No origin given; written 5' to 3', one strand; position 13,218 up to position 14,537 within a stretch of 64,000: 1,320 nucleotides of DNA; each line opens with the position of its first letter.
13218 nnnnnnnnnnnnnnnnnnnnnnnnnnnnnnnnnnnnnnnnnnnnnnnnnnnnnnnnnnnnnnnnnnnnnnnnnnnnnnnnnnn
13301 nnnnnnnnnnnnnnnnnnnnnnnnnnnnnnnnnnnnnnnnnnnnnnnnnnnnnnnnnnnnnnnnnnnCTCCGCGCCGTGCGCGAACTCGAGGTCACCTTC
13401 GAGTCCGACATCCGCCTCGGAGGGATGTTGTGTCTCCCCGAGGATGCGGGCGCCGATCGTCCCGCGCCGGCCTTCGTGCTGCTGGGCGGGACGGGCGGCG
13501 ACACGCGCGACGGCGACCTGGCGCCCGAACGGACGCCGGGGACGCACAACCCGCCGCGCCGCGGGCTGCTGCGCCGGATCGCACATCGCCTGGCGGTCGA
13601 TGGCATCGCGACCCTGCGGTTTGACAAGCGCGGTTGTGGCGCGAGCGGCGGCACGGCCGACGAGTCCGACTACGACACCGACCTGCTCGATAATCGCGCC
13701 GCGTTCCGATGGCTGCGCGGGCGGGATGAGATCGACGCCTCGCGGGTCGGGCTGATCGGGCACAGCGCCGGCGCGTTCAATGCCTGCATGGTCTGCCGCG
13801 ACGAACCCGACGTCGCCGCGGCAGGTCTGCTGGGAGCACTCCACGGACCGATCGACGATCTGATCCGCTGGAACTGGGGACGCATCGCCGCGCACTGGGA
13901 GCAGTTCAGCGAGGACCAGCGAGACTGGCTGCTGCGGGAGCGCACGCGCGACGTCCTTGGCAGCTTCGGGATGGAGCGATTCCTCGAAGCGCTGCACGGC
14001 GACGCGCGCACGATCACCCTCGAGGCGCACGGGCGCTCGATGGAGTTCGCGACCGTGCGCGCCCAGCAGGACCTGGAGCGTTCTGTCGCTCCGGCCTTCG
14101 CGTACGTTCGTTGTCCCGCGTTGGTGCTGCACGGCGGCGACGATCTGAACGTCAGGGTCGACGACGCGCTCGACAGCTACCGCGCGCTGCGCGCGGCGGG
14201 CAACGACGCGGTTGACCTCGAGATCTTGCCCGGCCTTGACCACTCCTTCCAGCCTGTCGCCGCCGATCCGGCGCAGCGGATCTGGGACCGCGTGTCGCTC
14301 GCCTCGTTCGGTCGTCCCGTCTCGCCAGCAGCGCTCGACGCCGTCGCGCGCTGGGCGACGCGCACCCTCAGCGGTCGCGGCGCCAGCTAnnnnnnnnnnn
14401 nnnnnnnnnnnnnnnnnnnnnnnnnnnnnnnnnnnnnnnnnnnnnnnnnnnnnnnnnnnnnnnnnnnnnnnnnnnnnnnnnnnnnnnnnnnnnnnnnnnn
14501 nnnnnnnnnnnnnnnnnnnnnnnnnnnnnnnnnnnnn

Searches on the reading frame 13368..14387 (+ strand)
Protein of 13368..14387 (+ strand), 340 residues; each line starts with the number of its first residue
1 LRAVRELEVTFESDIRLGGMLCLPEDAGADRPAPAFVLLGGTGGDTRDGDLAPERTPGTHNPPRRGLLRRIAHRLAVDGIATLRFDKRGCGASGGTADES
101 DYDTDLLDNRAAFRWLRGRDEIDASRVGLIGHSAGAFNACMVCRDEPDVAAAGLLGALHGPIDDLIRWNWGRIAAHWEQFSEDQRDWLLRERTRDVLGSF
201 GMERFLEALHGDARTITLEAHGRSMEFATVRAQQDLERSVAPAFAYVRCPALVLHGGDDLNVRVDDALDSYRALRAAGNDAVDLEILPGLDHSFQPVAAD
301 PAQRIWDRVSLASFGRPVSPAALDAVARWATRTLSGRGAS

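Call 13: search_protein_families(library=pfam, proteins=[window:13368-14387:+])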
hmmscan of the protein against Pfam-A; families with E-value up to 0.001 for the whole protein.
window:13368-14387:+ (340 aa): 7 families
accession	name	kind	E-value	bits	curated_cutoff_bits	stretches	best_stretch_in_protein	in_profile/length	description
PF12146.15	Hydrolase_4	-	1.8e-12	47.5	27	1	68-293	20-233/239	Serine aminopeptidase, S33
PF02129.25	Peptidase_S15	-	1.3e-11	45.2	23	1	65-284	46-253/262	X-Pro dipeptidyl-peptidase (S15 family)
PF00326.27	Peptidase_S9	-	2.7e-11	43.8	22.6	2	238-295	130-190/213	Prolyl oligopeptidase family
PF00561.26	Abhydrolase_1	-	2.4e-09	37.7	25.8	1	59-274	12-224/245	alpha/beta hydrolase fold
PF12697.13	Abhydrolase_6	-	6.9e-09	37.1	26.3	1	73-295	21-207/217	Alpha/beta hydrolase family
PF07859.19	Abhydrolase_3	-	1.2e-05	25.6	25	0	99-145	42-94/210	alpha/beta hydrolase fold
PF01738.24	DLH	-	0.00014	21.9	21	0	246-295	141-189/217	Dienelactone hydrolase family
